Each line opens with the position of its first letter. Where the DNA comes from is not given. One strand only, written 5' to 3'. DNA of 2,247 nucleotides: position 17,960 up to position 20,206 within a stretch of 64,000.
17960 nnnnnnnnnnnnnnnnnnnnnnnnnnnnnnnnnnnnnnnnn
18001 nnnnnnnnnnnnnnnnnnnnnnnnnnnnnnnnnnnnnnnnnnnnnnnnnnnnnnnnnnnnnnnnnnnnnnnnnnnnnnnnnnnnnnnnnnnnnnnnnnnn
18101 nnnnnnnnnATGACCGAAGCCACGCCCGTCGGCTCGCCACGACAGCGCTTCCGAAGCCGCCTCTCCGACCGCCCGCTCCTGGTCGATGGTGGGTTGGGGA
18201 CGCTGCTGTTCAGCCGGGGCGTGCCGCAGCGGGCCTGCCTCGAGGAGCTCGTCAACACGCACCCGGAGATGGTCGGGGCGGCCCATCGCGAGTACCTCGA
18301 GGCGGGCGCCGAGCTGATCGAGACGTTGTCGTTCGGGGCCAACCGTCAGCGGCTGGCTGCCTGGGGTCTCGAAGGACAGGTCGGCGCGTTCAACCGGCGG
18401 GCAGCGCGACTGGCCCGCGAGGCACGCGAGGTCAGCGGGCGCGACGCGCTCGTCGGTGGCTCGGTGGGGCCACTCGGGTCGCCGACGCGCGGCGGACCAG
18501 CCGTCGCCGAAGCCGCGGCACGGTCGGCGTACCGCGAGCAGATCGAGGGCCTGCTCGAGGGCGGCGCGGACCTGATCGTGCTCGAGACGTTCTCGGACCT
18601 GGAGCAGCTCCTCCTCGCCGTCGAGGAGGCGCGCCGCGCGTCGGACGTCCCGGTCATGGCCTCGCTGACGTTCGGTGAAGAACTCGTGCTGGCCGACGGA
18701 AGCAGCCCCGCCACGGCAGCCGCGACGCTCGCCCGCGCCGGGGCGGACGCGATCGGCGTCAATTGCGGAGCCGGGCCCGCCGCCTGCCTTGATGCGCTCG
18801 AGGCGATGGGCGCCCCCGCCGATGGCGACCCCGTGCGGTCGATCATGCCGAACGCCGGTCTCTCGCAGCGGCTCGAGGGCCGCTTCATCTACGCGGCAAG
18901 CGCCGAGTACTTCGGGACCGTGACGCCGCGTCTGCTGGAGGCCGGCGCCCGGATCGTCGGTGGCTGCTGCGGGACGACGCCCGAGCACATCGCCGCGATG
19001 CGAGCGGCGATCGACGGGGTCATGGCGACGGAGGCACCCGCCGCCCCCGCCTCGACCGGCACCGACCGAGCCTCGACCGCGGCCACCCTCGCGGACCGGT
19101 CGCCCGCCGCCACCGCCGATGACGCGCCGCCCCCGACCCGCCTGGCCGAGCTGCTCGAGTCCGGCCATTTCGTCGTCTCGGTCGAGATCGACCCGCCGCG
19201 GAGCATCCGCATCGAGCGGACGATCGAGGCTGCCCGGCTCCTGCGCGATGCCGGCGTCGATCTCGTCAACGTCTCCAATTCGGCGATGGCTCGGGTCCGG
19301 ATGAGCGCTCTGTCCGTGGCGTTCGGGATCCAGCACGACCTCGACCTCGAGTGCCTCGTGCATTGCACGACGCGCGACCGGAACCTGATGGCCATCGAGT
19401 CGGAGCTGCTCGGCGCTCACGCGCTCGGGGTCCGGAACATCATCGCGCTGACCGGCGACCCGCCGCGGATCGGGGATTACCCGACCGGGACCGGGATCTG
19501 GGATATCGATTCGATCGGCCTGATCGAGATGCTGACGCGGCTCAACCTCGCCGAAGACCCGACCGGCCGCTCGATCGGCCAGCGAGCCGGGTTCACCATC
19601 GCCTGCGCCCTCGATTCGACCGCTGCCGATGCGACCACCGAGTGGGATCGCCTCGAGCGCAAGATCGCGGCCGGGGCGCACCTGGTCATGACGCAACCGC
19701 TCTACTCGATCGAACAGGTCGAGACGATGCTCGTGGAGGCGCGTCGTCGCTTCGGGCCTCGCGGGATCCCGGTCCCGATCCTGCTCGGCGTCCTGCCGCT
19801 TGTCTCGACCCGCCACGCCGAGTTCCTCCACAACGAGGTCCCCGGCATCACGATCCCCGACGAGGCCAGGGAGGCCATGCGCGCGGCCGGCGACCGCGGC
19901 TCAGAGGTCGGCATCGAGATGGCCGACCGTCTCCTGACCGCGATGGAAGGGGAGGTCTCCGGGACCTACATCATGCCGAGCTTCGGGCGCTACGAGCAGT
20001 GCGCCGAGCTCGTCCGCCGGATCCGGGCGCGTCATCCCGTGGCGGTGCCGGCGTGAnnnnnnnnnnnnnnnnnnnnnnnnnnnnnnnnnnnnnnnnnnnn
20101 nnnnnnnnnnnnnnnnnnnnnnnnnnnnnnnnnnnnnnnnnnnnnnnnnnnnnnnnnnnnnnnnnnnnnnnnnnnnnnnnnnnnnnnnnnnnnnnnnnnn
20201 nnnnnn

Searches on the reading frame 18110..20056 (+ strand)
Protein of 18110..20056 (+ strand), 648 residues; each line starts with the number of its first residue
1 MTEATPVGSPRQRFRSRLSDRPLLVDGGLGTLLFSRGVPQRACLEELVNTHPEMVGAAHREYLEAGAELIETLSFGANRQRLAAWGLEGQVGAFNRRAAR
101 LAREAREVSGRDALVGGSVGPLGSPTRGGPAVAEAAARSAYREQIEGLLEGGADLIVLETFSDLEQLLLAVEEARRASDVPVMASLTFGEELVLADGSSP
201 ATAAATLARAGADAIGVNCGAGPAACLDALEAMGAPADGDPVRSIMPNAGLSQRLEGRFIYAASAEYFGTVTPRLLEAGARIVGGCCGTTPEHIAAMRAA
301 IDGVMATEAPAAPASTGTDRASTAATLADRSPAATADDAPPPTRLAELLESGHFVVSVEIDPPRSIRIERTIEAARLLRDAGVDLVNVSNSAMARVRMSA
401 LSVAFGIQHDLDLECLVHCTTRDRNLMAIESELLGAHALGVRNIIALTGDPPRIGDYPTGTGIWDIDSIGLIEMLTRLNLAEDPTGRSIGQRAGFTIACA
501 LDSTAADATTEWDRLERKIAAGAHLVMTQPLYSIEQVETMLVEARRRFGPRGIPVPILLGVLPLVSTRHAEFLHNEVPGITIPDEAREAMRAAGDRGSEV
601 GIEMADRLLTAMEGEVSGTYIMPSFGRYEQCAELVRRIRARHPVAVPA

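Call 10: search_protein_families(library=pfam, proteins=[window:18110-20056:+], max_evalue=0.001)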
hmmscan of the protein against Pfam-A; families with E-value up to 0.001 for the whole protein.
window:18110-20056:+ (648 aa): 2 families
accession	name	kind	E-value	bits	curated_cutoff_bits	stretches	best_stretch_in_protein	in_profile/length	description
PF02574.22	S-methyl_trans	-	2.1e-67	228.4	22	1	23-300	1-282/283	Homocysteine S-methyltransferase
PF02219.23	MTHFR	-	3.4e-27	96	24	1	345-605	2-253/287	Methylenetetrahydrofolate reductase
